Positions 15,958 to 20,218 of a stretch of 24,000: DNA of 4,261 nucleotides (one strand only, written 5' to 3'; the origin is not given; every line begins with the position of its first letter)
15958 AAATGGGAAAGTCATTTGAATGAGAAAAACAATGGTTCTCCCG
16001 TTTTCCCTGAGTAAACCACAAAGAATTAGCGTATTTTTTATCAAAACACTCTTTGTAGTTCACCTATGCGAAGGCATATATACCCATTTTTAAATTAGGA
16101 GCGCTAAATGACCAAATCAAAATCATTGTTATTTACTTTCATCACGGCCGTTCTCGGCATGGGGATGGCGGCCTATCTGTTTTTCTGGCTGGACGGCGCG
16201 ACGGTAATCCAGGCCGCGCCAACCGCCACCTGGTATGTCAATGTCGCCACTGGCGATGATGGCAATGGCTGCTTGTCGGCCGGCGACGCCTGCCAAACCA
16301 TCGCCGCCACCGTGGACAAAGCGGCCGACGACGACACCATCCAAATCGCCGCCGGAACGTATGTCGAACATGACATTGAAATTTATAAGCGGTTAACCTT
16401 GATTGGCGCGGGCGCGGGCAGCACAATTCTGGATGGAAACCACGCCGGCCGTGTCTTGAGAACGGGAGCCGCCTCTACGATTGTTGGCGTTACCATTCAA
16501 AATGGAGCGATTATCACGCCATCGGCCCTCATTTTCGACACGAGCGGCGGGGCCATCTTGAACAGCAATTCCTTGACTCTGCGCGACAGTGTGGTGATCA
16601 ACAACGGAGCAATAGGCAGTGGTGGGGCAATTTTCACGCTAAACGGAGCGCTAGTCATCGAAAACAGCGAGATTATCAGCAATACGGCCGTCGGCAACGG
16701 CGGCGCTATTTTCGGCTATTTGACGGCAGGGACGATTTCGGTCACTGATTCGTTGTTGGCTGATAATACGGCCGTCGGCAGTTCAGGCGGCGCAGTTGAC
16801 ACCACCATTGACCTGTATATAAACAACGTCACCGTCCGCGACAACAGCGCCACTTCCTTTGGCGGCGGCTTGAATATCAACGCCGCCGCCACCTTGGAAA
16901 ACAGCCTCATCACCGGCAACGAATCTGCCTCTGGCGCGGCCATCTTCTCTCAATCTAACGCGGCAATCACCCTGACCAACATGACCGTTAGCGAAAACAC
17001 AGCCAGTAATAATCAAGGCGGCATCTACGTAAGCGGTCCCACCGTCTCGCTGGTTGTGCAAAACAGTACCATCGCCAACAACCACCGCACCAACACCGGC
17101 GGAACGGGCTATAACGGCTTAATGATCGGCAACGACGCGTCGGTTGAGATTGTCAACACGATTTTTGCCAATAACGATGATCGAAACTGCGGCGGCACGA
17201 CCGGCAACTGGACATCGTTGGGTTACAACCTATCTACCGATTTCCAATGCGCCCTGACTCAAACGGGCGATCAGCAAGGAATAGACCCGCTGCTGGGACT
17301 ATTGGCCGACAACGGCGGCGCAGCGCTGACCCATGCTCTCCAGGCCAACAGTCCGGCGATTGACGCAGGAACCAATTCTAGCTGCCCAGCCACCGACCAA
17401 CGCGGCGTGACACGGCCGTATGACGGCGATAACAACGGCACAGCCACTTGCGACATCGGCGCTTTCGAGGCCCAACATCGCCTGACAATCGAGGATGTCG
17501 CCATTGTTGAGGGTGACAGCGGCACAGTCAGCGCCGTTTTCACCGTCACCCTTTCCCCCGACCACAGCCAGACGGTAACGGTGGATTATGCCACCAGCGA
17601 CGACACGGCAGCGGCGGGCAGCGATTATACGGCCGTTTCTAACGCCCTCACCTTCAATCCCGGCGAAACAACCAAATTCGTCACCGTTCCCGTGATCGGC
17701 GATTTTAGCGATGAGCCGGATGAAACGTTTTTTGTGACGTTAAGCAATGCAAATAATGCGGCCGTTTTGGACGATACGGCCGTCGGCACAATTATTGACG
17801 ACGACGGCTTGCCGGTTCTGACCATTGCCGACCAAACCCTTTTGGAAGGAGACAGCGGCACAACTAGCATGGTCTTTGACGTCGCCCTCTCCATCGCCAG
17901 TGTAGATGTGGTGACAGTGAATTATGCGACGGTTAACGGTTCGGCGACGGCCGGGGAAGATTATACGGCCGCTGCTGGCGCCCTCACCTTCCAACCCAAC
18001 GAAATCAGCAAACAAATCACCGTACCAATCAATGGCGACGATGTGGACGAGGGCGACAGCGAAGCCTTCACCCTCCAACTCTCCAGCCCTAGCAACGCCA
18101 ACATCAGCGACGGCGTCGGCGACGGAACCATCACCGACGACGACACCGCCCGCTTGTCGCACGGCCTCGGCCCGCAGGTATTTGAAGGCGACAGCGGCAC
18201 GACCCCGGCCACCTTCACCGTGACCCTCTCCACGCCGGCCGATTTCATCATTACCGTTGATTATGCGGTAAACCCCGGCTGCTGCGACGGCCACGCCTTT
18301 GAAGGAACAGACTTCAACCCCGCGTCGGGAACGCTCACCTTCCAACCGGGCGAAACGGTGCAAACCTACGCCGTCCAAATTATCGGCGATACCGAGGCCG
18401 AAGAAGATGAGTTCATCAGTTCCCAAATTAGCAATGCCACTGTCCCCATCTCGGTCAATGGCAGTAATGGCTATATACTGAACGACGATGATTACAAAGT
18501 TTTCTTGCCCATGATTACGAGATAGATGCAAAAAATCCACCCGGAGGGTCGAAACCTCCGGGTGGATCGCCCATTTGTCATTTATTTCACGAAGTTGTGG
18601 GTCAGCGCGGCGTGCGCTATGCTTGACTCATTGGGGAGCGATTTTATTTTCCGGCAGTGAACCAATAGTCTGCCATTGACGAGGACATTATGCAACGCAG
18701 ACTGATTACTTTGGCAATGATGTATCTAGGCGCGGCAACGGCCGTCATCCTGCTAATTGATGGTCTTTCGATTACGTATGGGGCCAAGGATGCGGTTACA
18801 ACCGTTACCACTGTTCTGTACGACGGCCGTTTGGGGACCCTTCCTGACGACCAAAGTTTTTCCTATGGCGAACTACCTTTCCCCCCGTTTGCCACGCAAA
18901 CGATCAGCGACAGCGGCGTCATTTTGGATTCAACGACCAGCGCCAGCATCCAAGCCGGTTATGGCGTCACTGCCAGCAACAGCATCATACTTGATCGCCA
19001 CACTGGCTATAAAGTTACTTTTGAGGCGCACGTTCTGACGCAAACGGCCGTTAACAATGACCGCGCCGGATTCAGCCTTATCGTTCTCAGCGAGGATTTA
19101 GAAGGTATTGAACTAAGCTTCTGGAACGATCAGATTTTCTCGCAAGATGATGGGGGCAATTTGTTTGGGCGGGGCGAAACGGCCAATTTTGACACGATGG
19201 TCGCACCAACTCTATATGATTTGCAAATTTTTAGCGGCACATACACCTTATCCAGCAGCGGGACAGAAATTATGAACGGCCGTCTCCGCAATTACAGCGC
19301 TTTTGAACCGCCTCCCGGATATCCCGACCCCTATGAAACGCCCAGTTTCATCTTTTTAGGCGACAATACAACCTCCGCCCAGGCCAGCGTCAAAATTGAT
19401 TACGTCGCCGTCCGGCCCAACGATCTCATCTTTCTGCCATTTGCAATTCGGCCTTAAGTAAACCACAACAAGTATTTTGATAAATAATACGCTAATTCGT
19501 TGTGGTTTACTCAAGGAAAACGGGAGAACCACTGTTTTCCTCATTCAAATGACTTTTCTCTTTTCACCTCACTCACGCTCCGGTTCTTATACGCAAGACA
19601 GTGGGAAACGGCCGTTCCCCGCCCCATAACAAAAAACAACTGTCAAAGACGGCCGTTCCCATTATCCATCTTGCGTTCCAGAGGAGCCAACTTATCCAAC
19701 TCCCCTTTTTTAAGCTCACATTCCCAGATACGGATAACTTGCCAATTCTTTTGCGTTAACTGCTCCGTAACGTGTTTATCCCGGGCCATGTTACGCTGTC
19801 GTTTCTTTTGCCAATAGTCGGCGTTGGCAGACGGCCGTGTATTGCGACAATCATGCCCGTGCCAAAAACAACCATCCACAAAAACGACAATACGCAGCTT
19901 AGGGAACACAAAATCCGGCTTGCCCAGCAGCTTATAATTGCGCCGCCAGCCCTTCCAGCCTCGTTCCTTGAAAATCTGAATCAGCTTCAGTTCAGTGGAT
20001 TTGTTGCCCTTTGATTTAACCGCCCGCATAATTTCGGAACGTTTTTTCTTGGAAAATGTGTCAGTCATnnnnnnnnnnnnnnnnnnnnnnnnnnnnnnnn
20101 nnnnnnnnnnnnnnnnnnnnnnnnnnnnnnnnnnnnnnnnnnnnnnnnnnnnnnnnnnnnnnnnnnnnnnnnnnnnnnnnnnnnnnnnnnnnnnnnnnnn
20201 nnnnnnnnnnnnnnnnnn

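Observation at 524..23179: Highly iterated palindrome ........: 48 exact copies in 24 kb, in genes and spacers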

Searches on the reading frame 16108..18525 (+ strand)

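Call 6: search_protein_families(library=pfam, proteins=[window:16108-18525:+])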
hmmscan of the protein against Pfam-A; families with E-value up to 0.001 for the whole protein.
window:16108-18525:+ (805 aa): 1 family
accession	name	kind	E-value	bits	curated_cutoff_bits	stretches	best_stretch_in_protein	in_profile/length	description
PF03160.20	Calx-beta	-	9.3e-49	164.8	27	3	468-566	18-119/119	Calx-beta domain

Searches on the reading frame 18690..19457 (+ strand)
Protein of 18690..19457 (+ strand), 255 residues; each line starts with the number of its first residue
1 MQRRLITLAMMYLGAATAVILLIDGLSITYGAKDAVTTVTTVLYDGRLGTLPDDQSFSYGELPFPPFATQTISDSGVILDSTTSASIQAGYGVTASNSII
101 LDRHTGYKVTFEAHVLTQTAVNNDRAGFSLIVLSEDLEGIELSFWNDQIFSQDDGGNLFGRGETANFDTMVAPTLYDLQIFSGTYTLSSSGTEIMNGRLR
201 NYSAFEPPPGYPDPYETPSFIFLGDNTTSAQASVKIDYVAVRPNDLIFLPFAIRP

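Call 6: search_protein_families(library=pfam, proteins=[window:18690-19457:+])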
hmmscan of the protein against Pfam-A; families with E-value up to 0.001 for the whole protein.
window:18690-19457:+ (255 aa): 0 families

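Call 40: search_protein_families(library=ncbifam, proteins=[window:18690-19457:+], max_evalue=0.01)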
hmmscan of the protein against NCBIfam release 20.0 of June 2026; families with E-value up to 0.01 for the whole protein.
window:18690-19457:+ (255 aa): 1 family
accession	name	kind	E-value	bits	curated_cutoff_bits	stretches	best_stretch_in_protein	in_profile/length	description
NF050052.1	choice_anch_Y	domain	3.5e-50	170.3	80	1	94-241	15-166/166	choice-of-anchor Y domain-containing protein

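Call 41: search_protein_families(library=pfam, proteins=[window:18690-19457:+], max_evalue=1)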
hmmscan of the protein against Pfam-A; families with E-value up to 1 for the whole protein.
window:18690-19457:+ (255 aa): 0 families

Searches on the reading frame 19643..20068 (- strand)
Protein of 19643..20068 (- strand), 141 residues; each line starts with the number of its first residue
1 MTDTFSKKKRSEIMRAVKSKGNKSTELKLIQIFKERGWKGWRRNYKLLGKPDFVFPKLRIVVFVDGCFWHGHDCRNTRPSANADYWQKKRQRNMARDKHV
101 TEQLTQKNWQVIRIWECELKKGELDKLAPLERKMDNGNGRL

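Call 40: search_protein_families(library=ncbifam, proteins=[window:19643-20068:-], max_evalue=0.01)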
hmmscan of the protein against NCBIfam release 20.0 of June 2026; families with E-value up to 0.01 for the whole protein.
window:19643-20068:- (141 aa): 1 family
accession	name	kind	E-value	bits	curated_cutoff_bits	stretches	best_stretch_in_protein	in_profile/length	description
TIGR00632.1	vsr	subfamily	2.8e-33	114.7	97.85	1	1-118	1-119/119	DNA mismatch endonuclease Vsr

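Call 41: search_protein_families(library=pfam, proteins=[window:19643-20068:-], max_evalue=1)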
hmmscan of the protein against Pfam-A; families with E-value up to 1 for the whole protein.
window:19643-20068:- (141 aa): 6 families
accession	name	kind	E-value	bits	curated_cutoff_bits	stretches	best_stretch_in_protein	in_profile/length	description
PF03852.21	Vsr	-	2.1e-22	79.2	27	1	2-75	1-73/74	DNA mismatch endonuclease Vsr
PF04480.18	DUF559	-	0.0064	16.8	20.6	1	84-121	60-95/109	Protein of unknown function (DUF559)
PF04358.19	DsrC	-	0.044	14.7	24.9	1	82-116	17-49/107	DsrC like protein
PF21251.2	Ribosomal_uS5m_N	-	0.13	12.7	27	1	14-52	83-120/120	Small ribosomal subunit protein uS5m, N-terminal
PF16739.11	CARD_2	-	0.13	12.7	28.2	1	1-45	29-73/93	Caspase recruitment domain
PF18741.7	MTES_1575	-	0.18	12.3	38.2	1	86-126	49-88/96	REase_MTES_1575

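Call 52: search_protein_families(library=padloc, proteins=[window:19643-20068:-], max_evalue=0.01)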
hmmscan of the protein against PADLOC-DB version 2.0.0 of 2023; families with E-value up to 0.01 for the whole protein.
window:19643-20068:- (141 aa): 1 family
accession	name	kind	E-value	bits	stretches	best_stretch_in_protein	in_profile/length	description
PDLC03397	Vsr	-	1.3e-21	75.3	1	1-123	1-123/156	Type II nicking endonuclease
